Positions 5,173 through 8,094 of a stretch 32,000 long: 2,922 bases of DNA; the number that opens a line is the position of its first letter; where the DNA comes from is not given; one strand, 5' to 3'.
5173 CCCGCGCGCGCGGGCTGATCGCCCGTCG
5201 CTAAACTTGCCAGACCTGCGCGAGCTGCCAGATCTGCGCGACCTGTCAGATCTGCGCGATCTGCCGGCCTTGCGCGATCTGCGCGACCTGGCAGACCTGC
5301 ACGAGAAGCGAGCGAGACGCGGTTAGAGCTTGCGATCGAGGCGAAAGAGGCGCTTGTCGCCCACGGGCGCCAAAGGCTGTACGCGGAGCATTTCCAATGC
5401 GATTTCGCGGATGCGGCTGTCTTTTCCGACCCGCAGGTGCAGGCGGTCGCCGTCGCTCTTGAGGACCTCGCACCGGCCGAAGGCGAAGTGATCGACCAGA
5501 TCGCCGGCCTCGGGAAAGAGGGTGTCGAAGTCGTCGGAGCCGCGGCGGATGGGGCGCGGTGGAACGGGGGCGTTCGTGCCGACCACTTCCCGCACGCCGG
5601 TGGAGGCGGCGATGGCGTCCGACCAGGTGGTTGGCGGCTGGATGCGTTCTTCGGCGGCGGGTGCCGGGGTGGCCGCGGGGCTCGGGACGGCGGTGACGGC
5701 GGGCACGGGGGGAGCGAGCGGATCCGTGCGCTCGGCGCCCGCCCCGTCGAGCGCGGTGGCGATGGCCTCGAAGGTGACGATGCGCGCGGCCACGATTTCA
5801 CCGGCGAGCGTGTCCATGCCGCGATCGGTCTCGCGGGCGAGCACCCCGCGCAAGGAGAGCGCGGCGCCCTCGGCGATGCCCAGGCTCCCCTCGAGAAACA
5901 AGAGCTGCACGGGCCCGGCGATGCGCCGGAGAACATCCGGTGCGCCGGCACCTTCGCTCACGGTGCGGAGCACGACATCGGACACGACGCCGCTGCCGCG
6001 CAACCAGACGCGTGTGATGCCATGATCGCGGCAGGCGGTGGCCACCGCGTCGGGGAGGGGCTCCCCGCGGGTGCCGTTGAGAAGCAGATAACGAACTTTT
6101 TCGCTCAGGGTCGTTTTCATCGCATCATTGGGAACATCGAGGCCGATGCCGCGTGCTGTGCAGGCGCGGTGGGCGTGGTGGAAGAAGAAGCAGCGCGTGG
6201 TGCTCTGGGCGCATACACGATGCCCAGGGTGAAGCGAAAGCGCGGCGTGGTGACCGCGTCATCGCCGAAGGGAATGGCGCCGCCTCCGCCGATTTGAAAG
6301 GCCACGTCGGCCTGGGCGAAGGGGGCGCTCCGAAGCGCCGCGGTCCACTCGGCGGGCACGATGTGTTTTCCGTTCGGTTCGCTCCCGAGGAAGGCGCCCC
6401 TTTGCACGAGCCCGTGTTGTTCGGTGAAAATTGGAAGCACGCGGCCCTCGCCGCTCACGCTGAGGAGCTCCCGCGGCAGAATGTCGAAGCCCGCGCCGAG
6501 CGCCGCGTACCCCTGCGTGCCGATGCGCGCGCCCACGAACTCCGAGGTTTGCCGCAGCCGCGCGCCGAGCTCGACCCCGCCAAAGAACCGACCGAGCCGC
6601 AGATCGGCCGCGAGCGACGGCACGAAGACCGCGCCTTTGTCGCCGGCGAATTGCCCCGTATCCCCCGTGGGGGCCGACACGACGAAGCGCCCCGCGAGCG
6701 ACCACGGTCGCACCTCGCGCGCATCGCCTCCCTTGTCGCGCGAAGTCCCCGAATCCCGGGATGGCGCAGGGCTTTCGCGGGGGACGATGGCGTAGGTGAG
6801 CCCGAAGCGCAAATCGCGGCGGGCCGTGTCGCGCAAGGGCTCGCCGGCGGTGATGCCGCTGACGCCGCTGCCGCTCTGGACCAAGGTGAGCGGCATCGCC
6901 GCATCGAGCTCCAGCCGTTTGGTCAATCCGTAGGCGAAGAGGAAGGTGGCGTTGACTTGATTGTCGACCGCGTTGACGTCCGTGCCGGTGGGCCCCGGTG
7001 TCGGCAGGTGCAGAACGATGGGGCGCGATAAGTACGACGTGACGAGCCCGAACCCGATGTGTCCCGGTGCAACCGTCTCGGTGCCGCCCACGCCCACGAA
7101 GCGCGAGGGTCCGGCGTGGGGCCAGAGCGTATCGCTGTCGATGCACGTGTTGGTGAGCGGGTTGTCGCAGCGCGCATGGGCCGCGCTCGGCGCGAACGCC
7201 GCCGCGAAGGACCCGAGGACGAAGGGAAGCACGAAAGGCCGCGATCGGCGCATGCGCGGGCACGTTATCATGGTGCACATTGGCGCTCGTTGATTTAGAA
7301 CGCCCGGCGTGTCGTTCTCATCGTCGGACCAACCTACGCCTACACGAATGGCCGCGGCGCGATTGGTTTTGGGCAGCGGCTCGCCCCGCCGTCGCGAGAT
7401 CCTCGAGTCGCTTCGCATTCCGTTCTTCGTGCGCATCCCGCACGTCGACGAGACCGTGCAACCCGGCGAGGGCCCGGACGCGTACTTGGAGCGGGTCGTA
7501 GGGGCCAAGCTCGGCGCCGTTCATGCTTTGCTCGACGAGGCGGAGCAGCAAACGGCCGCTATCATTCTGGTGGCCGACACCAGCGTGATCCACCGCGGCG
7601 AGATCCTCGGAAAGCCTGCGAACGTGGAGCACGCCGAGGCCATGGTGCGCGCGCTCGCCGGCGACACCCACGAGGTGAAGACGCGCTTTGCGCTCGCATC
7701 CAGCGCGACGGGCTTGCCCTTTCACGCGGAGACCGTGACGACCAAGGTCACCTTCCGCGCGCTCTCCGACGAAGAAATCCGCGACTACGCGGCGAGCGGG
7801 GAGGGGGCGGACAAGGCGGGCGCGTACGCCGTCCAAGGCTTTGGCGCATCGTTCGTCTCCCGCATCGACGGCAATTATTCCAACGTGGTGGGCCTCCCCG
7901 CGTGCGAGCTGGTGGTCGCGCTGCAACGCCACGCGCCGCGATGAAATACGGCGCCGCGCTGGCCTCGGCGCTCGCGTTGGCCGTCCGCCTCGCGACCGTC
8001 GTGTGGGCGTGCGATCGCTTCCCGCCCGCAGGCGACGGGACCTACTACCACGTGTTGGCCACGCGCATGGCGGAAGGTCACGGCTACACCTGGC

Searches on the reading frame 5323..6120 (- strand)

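Call 88: search_protein_families(library=pfam, proteins=[window:5323-6120:-], max_evalue=0.001)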
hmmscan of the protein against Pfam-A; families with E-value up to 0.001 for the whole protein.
window:5323-6120:- (265 aa): 1 family
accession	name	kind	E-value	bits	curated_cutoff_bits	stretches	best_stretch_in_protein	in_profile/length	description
PF03479.20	PCC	-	1.3e-05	25.9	25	1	17-124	8-115/117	Plants and Prokaryotes Conserved (PCC) domain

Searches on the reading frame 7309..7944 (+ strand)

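Call 88: search_protein_families(library=pfam, proteins=[window:7309-7944:+], max_evalue=0.001)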
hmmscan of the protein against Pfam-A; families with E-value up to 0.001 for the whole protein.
window:7309-7944:+ (211 aa): 1 family
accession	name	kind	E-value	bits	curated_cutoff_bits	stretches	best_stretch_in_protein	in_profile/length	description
PF02545.19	Maf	-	9.5e-51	172.6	27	1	18-207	1-186/187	Maf-like protein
